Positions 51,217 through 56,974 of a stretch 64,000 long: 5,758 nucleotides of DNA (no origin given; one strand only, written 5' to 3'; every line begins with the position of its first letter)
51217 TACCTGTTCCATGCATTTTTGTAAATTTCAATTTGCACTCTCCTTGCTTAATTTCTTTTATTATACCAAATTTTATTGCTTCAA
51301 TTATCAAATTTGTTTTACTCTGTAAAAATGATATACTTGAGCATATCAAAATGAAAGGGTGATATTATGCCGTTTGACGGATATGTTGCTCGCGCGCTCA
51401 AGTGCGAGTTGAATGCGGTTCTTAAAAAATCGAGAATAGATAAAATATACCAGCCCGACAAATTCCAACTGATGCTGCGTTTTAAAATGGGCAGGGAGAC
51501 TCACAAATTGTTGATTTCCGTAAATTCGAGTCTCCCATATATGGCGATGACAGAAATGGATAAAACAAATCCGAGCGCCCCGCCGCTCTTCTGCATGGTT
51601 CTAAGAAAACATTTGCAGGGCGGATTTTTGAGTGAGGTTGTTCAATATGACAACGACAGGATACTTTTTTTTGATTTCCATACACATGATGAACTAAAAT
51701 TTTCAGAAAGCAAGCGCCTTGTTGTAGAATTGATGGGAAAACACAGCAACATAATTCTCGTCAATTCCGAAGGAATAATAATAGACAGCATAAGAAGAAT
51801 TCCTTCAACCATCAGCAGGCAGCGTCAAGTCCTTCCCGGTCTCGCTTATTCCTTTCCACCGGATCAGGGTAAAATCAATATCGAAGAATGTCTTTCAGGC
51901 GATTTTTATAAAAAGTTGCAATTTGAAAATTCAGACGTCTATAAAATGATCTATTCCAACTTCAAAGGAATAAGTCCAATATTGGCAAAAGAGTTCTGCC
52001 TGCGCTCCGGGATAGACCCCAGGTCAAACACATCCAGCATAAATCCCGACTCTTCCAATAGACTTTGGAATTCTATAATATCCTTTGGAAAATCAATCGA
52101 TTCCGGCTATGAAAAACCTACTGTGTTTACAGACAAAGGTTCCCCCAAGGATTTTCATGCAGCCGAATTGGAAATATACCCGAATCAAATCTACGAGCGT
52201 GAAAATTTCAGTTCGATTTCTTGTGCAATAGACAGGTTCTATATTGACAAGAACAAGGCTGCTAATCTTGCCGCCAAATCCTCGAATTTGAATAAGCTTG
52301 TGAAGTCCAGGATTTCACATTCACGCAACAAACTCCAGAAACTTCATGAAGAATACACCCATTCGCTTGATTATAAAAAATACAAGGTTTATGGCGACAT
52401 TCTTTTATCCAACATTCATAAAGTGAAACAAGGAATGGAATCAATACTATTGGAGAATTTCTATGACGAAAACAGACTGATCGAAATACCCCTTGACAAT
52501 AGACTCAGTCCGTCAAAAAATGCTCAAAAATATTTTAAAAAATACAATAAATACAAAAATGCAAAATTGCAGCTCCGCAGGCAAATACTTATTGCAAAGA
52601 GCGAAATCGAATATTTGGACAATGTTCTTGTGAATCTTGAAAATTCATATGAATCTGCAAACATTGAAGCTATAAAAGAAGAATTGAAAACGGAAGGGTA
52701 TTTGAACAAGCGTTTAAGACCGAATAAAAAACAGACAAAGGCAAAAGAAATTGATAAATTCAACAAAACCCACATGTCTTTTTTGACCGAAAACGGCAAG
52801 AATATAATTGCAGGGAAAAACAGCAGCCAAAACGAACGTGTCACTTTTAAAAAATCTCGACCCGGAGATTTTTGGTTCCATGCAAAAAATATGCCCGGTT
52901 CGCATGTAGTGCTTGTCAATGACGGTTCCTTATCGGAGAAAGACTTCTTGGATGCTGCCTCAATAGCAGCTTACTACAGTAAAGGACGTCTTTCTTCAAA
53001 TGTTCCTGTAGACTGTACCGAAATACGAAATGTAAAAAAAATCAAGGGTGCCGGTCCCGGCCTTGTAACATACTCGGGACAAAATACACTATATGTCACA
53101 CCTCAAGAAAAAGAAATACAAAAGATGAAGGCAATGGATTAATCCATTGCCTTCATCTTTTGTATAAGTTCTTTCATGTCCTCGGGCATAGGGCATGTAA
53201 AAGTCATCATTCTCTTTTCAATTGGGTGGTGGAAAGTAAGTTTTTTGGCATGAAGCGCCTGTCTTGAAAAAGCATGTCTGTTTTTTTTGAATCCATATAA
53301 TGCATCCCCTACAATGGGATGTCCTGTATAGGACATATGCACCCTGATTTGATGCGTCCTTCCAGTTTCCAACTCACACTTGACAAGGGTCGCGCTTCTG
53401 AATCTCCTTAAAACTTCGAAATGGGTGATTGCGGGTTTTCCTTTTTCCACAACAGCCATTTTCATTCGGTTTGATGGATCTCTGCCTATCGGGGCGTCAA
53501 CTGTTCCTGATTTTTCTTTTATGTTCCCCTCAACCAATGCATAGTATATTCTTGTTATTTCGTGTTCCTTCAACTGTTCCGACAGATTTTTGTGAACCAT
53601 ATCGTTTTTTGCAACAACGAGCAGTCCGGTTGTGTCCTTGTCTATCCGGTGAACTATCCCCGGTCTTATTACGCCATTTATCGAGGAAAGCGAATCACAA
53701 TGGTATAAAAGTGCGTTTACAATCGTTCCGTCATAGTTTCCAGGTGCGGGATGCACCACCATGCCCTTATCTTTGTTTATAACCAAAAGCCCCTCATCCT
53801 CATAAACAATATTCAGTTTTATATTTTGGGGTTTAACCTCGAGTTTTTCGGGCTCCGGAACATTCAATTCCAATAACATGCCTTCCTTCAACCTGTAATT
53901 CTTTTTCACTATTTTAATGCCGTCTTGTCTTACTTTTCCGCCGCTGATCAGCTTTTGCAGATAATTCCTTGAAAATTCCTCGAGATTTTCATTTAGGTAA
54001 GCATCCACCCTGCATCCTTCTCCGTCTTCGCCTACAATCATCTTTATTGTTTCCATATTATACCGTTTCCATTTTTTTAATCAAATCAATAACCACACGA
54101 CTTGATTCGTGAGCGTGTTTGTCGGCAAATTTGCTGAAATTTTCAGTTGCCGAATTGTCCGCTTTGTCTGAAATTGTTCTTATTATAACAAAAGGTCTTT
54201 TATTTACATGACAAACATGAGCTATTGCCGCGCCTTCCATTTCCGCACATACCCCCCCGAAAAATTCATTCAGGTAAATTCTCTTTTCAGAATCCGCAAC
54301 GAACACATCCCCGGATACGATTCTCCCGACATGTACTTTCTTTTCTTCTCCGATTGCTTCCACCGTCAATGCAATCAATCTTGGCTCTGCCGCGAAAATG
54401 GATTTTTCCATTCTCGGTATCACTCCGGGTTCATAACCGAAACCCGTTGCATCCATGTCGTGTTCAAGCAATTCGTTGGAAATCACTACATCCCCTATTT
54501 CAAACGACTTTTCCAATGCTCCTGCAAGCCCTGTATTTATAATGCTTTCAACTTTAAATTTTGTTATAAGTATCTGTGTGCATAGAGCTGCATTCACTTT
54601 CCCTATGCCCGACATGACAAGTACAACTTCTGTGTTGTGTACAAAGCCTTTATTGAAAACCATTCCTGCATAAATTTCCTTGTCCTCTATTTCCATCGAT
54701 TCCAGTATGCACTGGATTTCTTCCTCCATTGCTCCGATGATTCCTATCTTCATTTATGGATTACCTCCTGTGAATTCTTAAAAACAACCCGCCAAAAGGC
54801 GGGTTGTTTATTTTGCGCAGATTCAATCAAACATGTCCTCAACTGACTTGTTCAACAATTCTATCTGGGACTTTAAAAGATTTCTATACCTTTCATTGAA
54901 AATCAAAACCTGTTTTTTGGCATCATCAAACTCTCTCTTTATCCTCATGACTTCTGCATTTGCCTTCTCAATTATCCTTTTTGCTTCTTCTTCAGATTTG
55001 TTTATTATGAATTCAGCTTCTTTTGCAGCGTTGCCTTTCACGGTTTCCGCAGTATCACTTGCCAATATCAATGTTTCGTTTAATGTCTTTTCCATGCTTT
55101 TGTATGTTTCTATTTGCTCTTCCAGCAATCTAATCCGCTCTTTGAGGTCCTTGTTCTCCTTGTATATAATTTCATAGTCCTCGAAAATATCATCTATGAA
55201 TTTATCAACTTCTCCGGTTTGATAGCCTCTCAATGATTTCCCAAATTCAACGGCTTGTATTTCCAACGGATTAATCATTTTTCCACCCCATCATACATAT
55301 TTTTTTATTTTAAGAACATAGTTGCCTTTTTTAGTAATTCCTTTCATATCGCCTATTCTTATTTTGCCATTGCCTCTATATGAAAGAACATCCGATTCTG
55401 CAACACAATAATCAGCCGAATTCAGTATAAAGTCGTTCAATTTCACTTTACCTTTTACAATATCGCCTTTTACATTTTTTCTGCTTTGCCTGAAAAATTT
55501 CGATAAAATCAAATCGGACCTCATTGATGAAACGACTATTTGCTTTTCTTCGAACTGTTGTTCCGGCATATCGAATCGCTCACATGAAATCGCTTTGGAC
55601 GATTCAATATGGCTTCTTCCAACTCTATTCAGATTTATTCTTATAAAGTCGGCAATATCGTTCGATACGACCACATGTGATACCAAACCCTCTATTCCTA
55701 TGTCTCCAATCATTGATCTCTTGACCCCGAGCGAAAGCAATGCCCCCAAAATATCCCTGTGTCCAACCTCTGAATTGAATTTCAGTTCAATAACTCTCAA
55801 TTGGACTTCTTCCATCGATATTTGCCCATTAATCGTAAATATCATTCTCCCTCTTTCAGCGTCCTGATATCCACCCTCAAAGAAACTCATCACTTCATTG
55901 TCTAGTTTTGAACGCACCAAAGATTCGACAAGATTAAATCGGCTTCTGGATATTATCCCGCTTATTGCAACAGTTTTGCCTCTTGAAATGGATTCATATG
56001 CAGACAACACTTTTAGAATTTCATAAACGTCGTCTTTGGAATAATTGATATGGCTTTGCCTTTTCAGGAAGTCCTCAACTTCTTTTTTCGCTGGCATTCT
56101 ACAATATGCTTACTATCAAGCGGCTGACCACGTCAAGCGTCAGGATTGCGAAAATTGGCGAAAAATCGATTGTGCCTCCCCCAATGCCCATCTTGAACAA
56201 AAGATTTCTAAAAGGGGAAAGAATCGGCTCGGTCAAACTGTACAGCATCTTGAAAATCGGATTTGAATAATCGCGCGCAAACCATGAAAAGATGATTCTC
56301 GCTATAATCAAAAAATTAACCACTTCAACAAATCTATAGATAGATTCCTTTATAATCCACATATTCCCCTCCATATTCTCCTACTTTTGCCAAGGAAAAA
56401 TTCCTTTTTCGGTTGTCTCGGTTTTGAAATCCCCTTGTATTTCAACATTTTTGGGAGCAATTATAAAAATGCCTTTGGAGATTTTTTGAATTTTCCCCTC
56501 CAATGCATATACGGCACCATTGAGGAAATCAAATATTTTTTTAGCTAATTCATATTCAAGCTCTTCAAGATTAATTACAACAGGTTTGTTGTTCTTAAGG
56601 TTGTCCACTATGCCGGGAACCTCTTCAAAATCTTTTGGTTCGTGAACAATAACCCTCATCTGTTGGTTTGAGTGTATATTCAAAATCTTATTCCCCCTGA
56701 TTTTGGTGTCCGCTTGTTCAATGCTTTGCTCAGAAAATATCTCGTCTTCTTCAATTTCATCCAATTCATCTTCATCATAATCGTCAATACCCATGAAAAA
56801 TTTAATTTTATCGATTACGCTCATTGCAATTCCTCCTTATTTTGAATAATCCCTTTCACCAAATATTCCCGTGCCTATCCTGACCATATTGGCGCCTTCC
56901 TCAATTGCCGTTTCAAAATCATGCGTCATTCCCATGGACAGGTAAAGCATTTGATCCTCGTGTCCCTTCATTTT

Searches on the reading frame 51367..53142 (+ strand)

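Call 47: search_protein_families(library=pfam, proteins=[window:51367-53142:+], max_evalue=0.00001)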
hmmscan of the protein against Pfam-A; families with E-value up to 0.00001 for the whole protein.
window:51367-53142:+ (591 aa): 3 families
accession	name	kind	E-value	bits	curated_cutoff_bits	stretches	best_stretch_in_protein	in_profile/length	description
PF05833.16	NFACT_N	-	9.2e-137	457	31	1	4-458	1-455/456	NFACT N-terminal and middle domains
PF05670.18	NFACT-R_1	-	6.8e-11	43.1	29.8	1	471-563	4-100/112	NFACT protein RNA binding domain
PF18297.6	NFACT-R_2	-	8.7e-09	35.9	26.9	1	473-557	5-86/104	NFACT protein RNA binding domain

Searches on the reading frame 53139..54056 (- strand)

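Call 47: search_protein_families(library=pfam, proteins=[window:53139-54056:-], max_evalue=0.00001)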
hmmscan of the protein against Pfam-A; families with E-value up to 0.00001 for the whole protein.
window:53139-54056:- (305 aa): 1 family
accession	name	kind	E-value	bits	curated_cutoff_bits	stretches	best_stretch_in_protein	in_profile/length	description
PF00849.27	PseudoU_synth_2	-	6.7e-37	127.5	26.8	1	90-242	2-151/152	RNA pseudouridylate synthase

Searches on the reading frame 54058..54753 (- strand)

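Call 47: search_protein_families(library=pfam, proteins=[window:54058-54753:-], max_evalue=0.00001)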
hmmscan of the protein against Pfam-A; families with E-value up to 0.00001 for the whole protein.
window:54058-54753:- (231 aa): 1 family
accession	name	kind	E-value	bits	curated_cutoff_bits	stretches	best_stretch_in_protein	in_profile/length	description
PF01048.26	PNP_UDP_1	-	2.2e-52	178.2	25.1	1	2-226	1-233/233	Phosphorylase superfamily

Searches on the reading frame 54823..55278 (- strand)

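Call 25: search_protein_families(library=pfam, proteins=[window:54823-55278:-], max_evalue=0.01)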
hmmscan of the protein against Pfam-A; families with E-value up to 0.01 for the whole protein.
window:54823-55278:- (151 aa): 2 families
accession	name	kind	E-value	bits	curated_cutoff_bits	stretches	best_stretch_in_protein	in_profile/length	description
PF05103.18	DivIVA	-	1.3e-41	142.1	28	1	3-132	2-131/131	DivIVA protein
PF16999.10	V-ATPase_G_2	-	0.0066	17.5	28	1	83-135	23-76/104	Vacuolar (H+)-ATPase G subunit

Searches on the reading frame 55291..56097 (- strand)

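Call 47: search_protein_families(library=pfam, proteins=[window:55291-56097:-], max_evalue=0.00001)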
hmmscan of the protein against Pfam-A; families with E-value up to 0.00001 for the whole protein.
window:55291-56097:- (268 aa): 1 family
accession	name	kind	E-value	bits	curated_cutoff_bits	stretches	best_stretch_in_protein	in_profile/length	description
PF17774.7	YlmH_RBD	-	1.1e-13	51.7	23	1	99-166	7-77/84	Putative RNA-binding domain in YlmH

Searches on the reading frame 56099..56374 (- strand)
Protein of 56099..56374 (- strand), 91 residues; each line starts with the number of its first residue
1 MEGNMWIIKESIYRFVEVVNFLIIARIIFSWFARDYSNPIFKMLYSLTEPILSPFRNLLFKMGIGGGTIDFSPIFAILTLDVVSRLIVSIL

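Call 25: search_protein_families(library=pfam, proteins=[window:56099-56374:-], max_evalue=0.01)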
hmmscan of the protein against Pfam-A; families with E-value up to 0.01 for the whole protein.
window:56099-56374:- (91 aa): 1 family
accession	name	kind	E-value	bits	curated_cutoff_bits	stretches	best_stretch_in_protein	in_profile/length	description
PF02325.22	YGGT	-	8.2e-20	71.4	27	1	15-86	3-69/70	YGGT family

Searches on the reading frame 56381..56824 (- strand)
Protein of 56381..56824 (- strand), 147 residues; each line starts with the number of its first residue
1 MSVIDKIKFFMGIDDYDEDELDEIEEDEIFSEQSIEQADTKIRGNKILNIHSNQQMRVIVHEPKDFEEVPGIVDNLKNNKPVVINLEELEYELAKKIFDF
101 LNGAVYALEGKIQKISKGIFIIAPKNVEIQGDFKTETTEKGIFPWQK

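Call 25: search_protein_families(library=pfam, proteins=[window:56381-56824:-], max_evalue=0.01)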
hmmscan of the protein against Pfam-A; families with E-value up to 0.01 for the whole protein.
window:56381-56824:- (147 aa): 1 family
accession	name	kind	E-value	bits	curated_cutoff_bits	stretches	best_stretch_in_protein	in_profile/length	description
PF04472.17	SepF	-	2.4e-28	98.6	27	1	58-129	1-72/72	Cell division protein SepF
